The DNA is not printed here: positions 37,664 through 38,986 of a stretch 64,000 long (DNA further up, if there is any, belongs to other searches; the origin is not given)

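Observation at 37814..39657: Plant-type GDP-mannose 3,5-epimerase homolog in a bacterial glycan locus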

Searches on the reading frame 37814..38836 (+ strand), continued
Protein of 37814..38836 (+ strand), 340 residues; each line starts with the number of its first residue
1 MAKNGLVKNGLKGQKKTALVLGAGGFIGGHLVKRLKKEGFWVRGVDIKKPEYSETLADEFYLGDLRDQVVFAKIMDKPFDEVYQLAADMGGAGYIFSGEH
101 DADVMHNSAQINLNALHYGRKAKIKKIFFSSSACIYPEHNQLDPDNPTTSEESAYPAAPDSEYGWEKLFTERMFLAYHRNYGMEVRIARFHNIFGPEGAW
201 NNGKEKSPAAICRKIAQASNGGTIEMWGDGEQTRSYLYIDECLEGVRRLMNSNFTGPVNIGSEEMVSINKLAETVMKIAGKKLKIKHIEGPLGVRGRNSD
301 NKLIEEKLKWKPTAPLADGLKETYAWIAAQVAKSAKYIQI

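Call 61: search_protein_families(library=ncbifam, proteins=[L033:10720-11415:+, L080:14813-15736:+, L067:14900-15760:-, L034:1336-2052:+, L057:15316-16230:-, L036:14310-15020:+, L025:4881-5963:+, L045:16412-17296:+, L025:3253-4884:+, L041:11930-13915:+], max_evalue=1e-10)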
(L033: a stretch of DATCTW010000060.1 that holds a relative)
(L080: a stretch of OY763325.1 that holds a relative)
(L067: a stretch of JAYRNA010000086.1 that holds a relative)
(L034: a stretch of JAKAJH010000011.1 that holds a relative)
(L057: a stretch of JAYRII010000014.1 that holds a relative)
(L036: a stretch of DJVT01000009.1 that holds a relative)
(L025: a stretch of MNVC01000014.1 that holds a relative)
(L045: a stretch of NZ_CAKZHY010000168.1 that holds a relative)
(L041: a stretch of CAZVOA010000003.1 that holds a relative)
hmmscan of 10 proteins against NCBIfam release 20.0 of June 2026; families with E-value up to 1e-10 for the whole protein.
L033:10720-11415:+ (231 aa): 16 families
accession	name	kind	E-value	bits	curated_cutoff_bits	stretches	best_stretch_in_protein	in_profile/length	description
TIGR03992.1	Arch_glmU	subfamily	5.1e-38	131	292.1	1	1-218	1-220/393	bifunctional sugar-1-phosphate nucleotidylyltransferase/acetyltransferase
NF045761.1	NAMPUrTaseMurU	equivalog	2.2e-36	125.8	250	1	1-220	1-222/226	N-acetylmuramate alpha-1-phosphate uridylyltransferase MurU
NF052502.1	man1P_GTase_Rv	exception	4.8e-36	124.3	440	1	2-219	2-224/352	mannose-1-phosphate guanylyltransferase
TIGR01208.1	rmlA_long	equivalog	8.4e-29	100.6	320.25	1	2-222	1-231/353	glucose-1-phosphate thymidylyltransferase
NF049965.1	GlMnHpPGnyltfHddC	equivalog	5.5e-28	98.1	300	1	1-220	1-216/221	D-glycero-D-manno-heptose 1-phosphate guanosyltransferase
TIGR02623.1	G1P_cyt_trans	equivalog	1.5e-24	86.9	300.25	1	85-222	106-242/255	glucose-1-phosphate cytidylyltransferase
NF041173.1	Sug_nt_acttase_Thmprot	equivalog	2.4e-22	79.5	600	1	1-215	1-217/405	bifunctional sugar-1-phosphate nucleotidylyltransferase/acetyltransferase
NF041313.1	UDPGP_AglF_Halo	equivalog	1.6e-20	73.6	400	1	1-224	1-233/234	UTP--glucose-1-phosphate uridylyltransferase AglF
TIGR01207.1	rmlA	equivalog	3.5e-18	65.7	360.65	1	2-177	1-182/286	glucose-1-phosphate thymidylyltransferase RfbA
TIGR02091.1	glgC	equivalog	2.6e-16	59.7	424.9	0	2-67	2-68/364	glucose-1-phosphate adenylyltransferase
NF003670.0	PRK05293.1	equivalog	1.9e-15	56.7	470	0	92-223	113-256/382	glucose-1-phosphate adenylyltransferase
NF012024.0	PRK15480.1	equivalog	7.5e-14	51.5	588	1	2-177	5-186/292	glucose-1-phosphate thymidylyltransferase RfbA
NF041135.1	IPPtranDIPPsyn_Thcocales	equivalog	7.8e-14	51.5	580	1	1-224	1-216/419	bifunctional L-myo-inositol-1-phosphate cytidylyltransferase/CDP-L-myo-inositol myo-inositolphosphotransferase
NF045697.1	MurNAcPUrMurU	equivalog_domain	6.1e-13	48.7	370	1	4-221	1-224/229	N-acetylmuramate alpha-1-phosphate uridylyltransferase MurU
TIGR01099.1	galU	equivalog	6.6e-12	45.6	326.8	0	1-65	2-66/261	UTP--glucose-1-phosphate uridylyltransferase GalU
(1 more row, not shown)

L080:14813-15736:+ (307 aa): 12 families
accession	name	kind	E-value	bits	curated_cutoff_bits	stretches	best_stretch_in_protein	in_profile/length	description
TIGR01207.1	rmlA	equivalog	5.7e-137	455.5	360.65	1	19-303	1-285/286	glucose-1-phosphate thymidylyltransferase RfbA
NF012024.0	PRK15480.1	equivalog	1.6e-113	378.7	588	1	19-304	5-290/292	glucose-1-phosphate thymidylyltransferase RfbA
TIGR01208.1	rmlA_long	equivalog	6.5e-55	186.4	320.25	1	19-254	1-234/353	glucose-1-phosphate thymidylyltransferase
TIGR03992.1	Arch_glmU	subfamily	1.6e-40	139.2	292.1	1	19-247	2-221/393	bifunctional sugar-1-phosphate nucleotidylyltransferase/acetyltransferase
NF041173.1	Sug_nt_acttase_Thmprot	equivalog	2.8e-31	108.8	600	1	19-243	2-216/405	bifunctional sugar-1-phosphate nucleotidylyltransferase/acetyltransferase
NF041313.1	UDPGP_AglF_Halo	equivalog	3.9e-27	95.2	400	1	19-222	2-203/234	UTP--glucose-1-phosphate uridylyltransferase AglF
NF052502.1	man1P_GTase_Rv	exception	1.4e-26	93.2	440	1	20-279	3-256/352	mannose-1-phosphate guanylyltransferase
TIGR01099.1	galU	equivalog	2.5e-21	76.4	326.8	0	19-73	3-57/261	UTP--glucose-1-phosphate uridylyltransferase GalU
NF045761.1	NAMPUrTaseMurU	equivalog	6.5e-16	58.9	250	1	19-250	2-223/226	N-acetylmuramate alpha-1-phosphate uridylyltransferase MurU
NF003670.0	PRK05293.1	equivalog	3.4e-14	52.6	470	1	20-203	7-206/382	glucose-1-phosphate adenylyltransferase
TIGR02091.1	glgC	equivalog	2.9e-13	49.6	424.9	1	20-200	3-205/364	glucose-1-phosphate adenylyltransferase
NF049965.1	GlMnHpPGnyltfHddC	equivalog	3.4e-13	49.7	300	1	19-200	2-174/221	D-glycero-D-manno-heptose 1-phosphate guanosyltransferase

L067:14900-15760:- (286 aa): 16 families
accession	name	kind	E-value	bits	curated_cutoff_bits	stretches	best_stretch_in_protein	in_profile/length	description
TIGR01207.1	rmlA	equivalog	4.1e-143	475.7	360.65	1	2-285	1-285/286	glucose-1-phosphate thymidylyltransferase RfbA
NF012024.0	PRK15480.1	equivalog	1e-130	435.1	588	1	2-285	5-289/292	glucose-1-phosphate thymidylyltransferase RfbA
TIGR01208.1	rmlA_long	equivalog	1.9e-55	188.2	320.25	1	2-237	1-235/353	glucose-1-phosphate thymidylyltransferase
TIGR03992.1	Arch_glmU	subfamily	2.4e-44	151.8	292.1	1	1-235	1-226/393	bifunctional sugar-1-phosphate nucleotidylyltransferase/acetyltransferase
NF041173.1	Sug_nt_acttase_Thmprot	equivalog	1e-32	113.6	600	1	1-253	1-242/405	bifunctional sugar-1-phosphate nucleotidylyltransferase/acetyltransferase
NF041313.1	UDPGP_AglF_Halo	equivalog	2.5e-32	112.2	400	1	1-232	1-230/234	UTP--glucose-1-phosphate uridylyltransferase AglF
TIGR01099.1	galU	equivalog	4.9e-26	91.9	326.8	2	73-214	94-245/261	UTP--glucose-1-phosphate uridylyltransferase GalU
NF052502.1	man1P_GTase_Rv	exception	9.4e-23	80.6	440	1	3-233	3-227/352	mannose-1-phosphate guanylyltransferase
NF045761.1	NAMPUrTaseMurU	equivalog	1.5e-18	67.5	250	1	1-232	1-223/226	N-acetylmuramate alpha-1-phosphate uridylyltransferase MurU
NF003670.0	PRK05293.1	equivalog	3e-14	52.8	470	0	104-233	122-255/382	glucose-1-phosphate adenylyltransferase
NF049965.1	GlMnHpPGnyltfHddC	equivalog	1.6e-13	50.8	300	1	1-181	1-173/221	D-glycero-D-manno-heptose 1-phosphate guanosyltransferase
NF007516.0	PRK10122.1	equivalog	2.5e-13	49.9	534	0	2-54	5-57/297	UTP--glucose-1-phosphate uridylyltransferase GalF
TIGR02091.1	glgC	equivalog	9.1e-13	48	424.9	0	3-55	3-56/364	glucose-1-phosphate adenylyltransferase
NF009928.0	PRK13389.1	equivalog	2.4e-12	46.6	548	0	2-56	10-64/302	UTP--glucose-1-phosphate uridylyltransferase GalU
NF041135.1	IPPtranDIPPsyn_Thcocales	equivalog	4.8e-12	45.6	580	1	1-236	1-217/419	bifunctional L-myo-inositol-1-phosphate cytidylyltransferase/CDP-L-myo-inositol myo-inositolphosphotransferase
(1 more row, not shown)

L034:1336-2052:+ (238 aa): 17 families
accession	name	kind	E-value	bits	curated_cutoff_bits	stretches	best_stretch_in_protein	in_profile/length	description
NF052502.1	man1P_GTase_Rv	exception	9.6e-30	103.6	440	1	2-227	2-229/352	mannose-1-phosphate guanylyltransferase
TIGR03992.1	Arch_glmU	subfamily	2.8e-29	102.2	292.1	1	1-185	1-178/393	bifunctional sugar-1-phosphate nucleotidylyltransferase/acetyltransferase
NF041313.1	UDPGP_AglF_Halo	equivalog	2e-27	96.2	400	1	1-193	1-192/234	UTP--glucose-1-phosphate uridylyltransferase AglF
TIGR01208.1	rmlA_long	equivalog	1.3e-23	83.5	320.25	1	2-226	1-232/353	glucose-1-phosphate thymidylyltransferase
NF041173.1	Sug_nt_acttase_Thmprot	equivalog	2.3e-23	82.8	600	1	1-187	1-180/405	bifunctional sugar-1-phosphate nucleotidylyltransferase/acetyltransferase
NF045761.1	NAMPUrTaseMurU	equivalog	1e-22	81.1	250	1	1-192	1-190/226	N-acetylmuramate alpha-1-phosphate uridylyltransferase MurU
NF003670.0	PRK05293.1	equivalog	1.6e-22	80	470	1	3-233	7-263/382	glucose-1-phosphate adenylyltransferase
NF049965.1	GlMnHpPGnyltfHddC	equivalog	1.2e-19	70.9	300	1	1-186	1-180/221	D-glycero-D-manno-heptose 1-phosphate guanosyltransferase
TIGR02091.1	glgC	equivalog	1.1e-18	67.5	424.9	1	3-230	3-261/364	glucose-1-phosphate adenylyltransferase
TIGR01207.1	rmlA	equivalog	1.4e-17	63.8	360.65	1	3-190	2-190/286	glucose-1-phosphate thymidylyltransferase RfbA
TIGR02623.1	G1P_cyt_trans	equivalog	2.8e-15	56.5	300.25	0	85-186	107-202/255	glucose-1-phosphate cytidylyltransferase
NF012024.0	PRK15480.1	equivalog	1.8e-14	53.5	588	1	2-184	5-188/292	glucose-1-phosphate thymidylyltransferase RfbA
NF002023.0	PRK00844.1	subfamily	2.1e-14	53.2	458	1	3-177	9-198/408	glucose-1-phosphate adenylyltransferase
TIGR01099.1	galU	equivalog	1.2e-12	47.9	326.8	0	1-60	2-61/261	UTP--glucose-1-phosphate uridylyltransferase GalU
NF045697.1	MurNAcPUrMurU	equivalog_domain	1.4e-12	47.5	370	1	5-107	2-104/229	N-acetylmuramate alpha-1-phosphate uridylyltransferase MurU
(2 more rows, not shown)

L057:15316-16230:- (304 aa): 12 families
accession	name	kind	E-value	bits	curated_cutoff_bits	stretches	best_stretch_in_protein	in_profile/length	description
TIGR01207.1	rmlA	equivalog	8.1e-145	481.3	360.65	1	21-303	1-284/286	glucose-1-phosphate thymidylyltransferase RfbA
NF012024.0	PRK15480.1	equivalog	3.6e-131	436.6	588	1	18-303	2-288/292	glucose-1-phosphate thymidylyltransferase RfbA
TIGR01208.1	rmlA_long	equivalog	3.3e-55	187.4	320.25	1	21-255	1-234/353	glucose-1-phosphate thymidylyltransferase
TIGR03992.1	Arch_glmU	subfamily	2.5e-42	145.2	292.1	1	20-255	1-227/393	bifunctional sugar-1-phosphate nucleotidylyltransferase/acetyltransferase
NF041173.1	Sug_nt_acttase_Thmprot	equivalog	3.7e-33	115.1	600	1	20-271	1-241/405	bifunctional sugar-1-phosphate nucleotidylyltransferase/acetyltransferase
NF041313.1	UDPGP_AglF_Halo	equivalog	4.5e-31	108.1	400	1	20-227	1-207/234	UTP--glucose-1-phosphate uridylyltransferase AglF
TIGR01099.1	galU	equivalog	1.1e-24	87.5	326.8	1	92-232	94-244/261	UTP--glucose-1-phosphate uridylyltransferase GalU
NF052502.1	man1P_GTase_Rv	exception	2.7e-23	82.4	440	1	22-252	3-227/352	mannose-1-phosphate guanylyltransferase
NF045761.1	NAMPUrTaseMurU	equivalog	7.9e-16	58.6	250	1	20-252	1-224/226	N-acetylmuramate alpha-1-phosphate uridylyltransferase MurU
NF003670.0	PRK05293.1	equivalog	3.9e-13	49.1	470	0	150-263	152-264/382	glucose-1-phosphate adenylyltransferase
NF009928.0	PRK13389.1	equivalog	5.1e-13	48.8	548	0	17-72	6-61/302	UTP--glucose-1-phosphate uridylyltransferase GalU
NF049965.1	GlMnHpPGnyltfHddC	equivalog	2.1e-11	43.9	300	1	20-199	1-172/221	D-glycero-D-manno-heptose 1-phosphate guanosyltransferase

L036:14310-15020:+ (236 aa): 19 families
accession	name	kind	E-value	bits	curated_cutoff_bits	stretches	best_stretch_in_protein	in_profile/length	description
NF052502.1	man1P_GTase_Rv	exception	2.2e-50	171.5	440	1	4-231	1-226/352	mannose-1-phosphate guanylyltransferase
NF049965.1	GlMnHpPGnyltfHddC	equivalog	4e-47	160.7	300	1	5-229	2-215/221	D-glycero-D-manno-heptose 1-phosphate guanosyltransferase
TIGR03992.1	Arch_glmU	subfamily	1.3e-31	109.9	292.1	1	5-233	2-225/393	bifunctional sugar-1-phosphate nucleotidylyltransferase/acetyltransferase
NF041313.1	UDPGP_AglF_Halo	equivalog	5.3e-27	94.8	400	1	5-188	2-184/234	UTP--glucose-1-phosphate uridylyltransferase AglF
NF045761.1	NAMPUrTaseMurU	equivalog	5.5e-24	85.3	250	1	6-231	3-223/226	N-acetylmuramate alpha-1-phosphate uridylyltransferase MurU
TIGR02623.1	G1P_cyt_trans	equivalog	6e-23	81.6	300.25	1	88-211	105-223/255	glucose-1-phosphate cytidylyltransferase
NF003670.0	PRK05293.1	equivalog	4.1e-21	75.4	470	1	97-232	113-255/382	glucose-1-phosphate adenylyltransferase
TIGR02091.1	glgC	equivalog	2.9e-19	69.4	424.9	1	6-232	3-256/364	glucose-1-phosphate adenylyltransferase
TIGR01208.1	rmlA_long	equivalog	8.1e-19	67.7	320.25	1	6-226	2-225/353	glucose-1-phosphate thymidylyltransferase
NF041173.1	Sug_nt_acttase_Thmprot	equivalog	2.5e-18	66.2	600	1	5-233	2-225/405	bifunctional sugar-1-phosphate nucleotidylyltransferase/acetyltransferase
NF010935.0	PRK14355.1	equivalog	1.2e-15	57.1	718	1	1-183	1-183/459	bifunctional UDP-N-acetylglucosamine diphosphorylase/glucosamine-1-phosphate N-acetyltransferase GlmU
NF010934.1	PRK14354.1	equivalog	1.1e-14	53.8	450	1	6-180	2-174/447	bifunctional UDP-N-acetylglucosamine diphosphorylase/glucosamine-1-phosphate N-acetyltransferase GlmU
NF002772.0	PRK02862.1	equivalog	2.2e-14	53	537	0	88-166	99-182/429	glucose-1-phosphate adenylyltransferase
TIGR01173.1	glmU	equivalog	2.1e-13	49.9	366.85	1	5-180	2-174/452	bifunctional UDP-N-acetylglucosamine diphosphorylase/glucosamine-1-phosphate N-acetyltransferase GlmU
NF010939.0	PRK14359.1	equivalog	3.8e-13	48.8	592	1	3-185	2-177/430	bifunctional UDP-N-acetylglucosamine diphosphorylase/glucosamine-1-phosphate N-acetyltransferase GlmU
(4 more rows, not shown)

L025:4881-5963:+ (360 aa): 2 families
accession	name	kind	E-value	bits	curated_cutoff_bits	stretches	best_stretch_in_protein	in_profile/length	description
TIGR01689.1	EcbF-BcbF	subfamily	1.6e-19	70.1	162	1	2-115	3-117/126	capsule biosynthesis phosphatase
TIGR03992.1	Arch_glmU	subfamily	2.4e-12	46.4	292.1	1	120-345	3-217/393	bifunctional sugar-1-phosphate nucleotidylyltransferase/acetyltransferase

L045:16412-17296:+ (294 aa): 12 families
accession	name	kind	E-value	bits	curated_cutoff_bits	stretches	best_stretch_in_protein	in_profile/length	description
TIGR01207.1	rmlA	equivalog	2.6e-128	427.1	360.65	1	5-288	1-284/286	glucose-1-phosphate thymidylyltransferase RfbA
NF012024.0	PRK15480.1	equivalog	6.7e-117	389.8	588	1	1-287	1-287/292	glucose-1-phosphate thymidylyltransferase RfbA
TIGR01208.1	rmlA_long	equivalog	4.5e-53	180.4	320.25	1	5-240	1-234/353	glucose-1-phosphate thymidylyltransferase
TIGR03992.1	Arch_glmU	subfamily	1.7e-40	139.1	292.1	1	5-238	2-225/393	bifunctional sugar-1-phosphate nucleotidylyltransferase/acetyltransferase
NF041313.1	UDPGP_AglF_Halo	equivalog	3e-30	105.4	400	1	5-216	2-212/234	UTP--glucose-1-phosphate uridylyltransferase AglF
NF041173.1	Sug_nt_acttase_Thmprot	equivalog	2.1e-26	92.8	600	1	5-234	2-221/405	bifunctional sugar-1-phosphate nucleotidylyltransferase/acetyltransferase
NF052502.1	man1P_GTase_Rv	exception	4.2e-25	88.4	440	1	6-245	3-236/352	mannose-1-phosphate guanylyltransferase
TIGR01099.1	galU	equivalog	1.3e-20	74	326.8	0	4-59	2-57/261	UTP--glucose-1-phosphate uridylyltransferase GalU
NF045761.1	NAMPUrTaseMurU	equivalog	2.7e-16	60.1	250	1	5-214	2-213/226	N-acetylmuramate alpha-1-phosphate uridylyltransferase MurU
NF009928.0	PRK13389.1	equivalog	1e-14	54.4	548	0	4-57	9-62/302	UTP--glucose-1-phosphate uridylyltransferase GalU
NF010934.1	PRK14354.1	equivalog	1.2e-11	43.8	450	1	6-186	2-179/447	bifunctional UDP-N-acetylglucosamine diphosphorylase/glucosamine-1-phosphate N-acetyltransferase GlmU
TIGR01173.1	glmU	equivalog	6.2e-11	41.8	366.85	1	7-203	4-198/452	bifunctional UDP-N-acetylglucosamine diphosphorylase/glucosamine-1-phosphate N-acetyltransferase GlmU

L025:3253-4884:+ (543 aa): 2 families
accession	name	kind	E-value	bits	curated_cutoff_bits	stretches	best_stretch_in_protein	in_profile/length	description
TIGR01208.1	rmlA_long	equivalog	1e-13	50.9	320.25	1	11-232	2-234/353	glucose-1-phosphate thymidylyltransferase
TIGR01099.1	galU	equivalog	2.8e-11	43.5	326.8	0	11-77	4-70/261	UTP--glucose-1-phosphate uridylyltransferase GalU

L041:11930-13915:+ (661 aa): 15 families
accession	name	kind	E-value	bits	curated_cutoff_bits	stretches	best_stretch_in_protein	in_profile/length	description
TIGR04152.1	exosort_VPLPA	exception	1.2e-50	173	400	1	403-653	3-254/486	VPLPA-CTERM-specific exosortase XrtD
NF038142.1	exosort_XrtW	exception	4.3e-46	157.3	425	1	383-606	6-230/494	exosortase W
TIGR02602.1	8TM_EpsH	subfamily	3.7e-44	151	105.55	1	401-633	1-232/241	exosortase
TIGR03109.2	exosort_XrtA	exception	9.1e-40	136.7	208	1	383-634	4-252/261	exosortase A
NF035943.2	exosort_XrtV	exception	1.8e-26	93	313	1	402-640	25-265/270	exosortase V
NF052502.1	man1P_GTase_Rv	exception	5e-26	91.4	440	1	14-143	2-133/352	mannose-1-phosphate guanylyltransferase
TIGR03113.1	exosort_XrtB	exception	5.4e-19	68.9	275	1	385-636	8-259/268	exosortase B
TIGR04178.1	exo_archaeo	signature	2.1e-17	63.2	23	1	547-641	1-95/97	exosortase/archaeosortase family protein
TIGR03992.1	Arch_glmU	subfamily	7.3e-16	58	292.1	0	238-328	230-320/393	bifunctional sugar-1-phosphate nucleotidylyltransferase/acetyltransferase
NF033464.1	cyanoexo_CrtC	exception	3.5e-14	53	225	1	386-608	14-242/278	cyanoexosortase C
TIGR04151.1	exosort_VPDSG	exception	7.8e-14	51.8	300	1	375-631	24-289/306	VPDSG-CTERM-specific exosortase XrtC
TIGR01173.1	glmU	equivalog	4.3e-13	48.9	366.85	0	226-317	230-323/452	bifunctional UDP-N-acetylglucosamine diphosphorylase/glucosamine-1-phosphate N-acetyltransferase GlmU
TIGR03763.1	cyanoexo_CrtA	exception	1.4e-12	47.7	150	1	414-607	36-225/260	cyanoexosortase A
TIGR04156.1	cyanoexo_CrtB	exception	1.7e-12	47.4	300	1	408-648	35-274/280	cyanoexosortase B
TIGR01208.1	rmlA_long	equivalog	1.5e-11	43.8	320.25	0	242-338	239-334/353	glucose-1-phosphate thymidylyltransferase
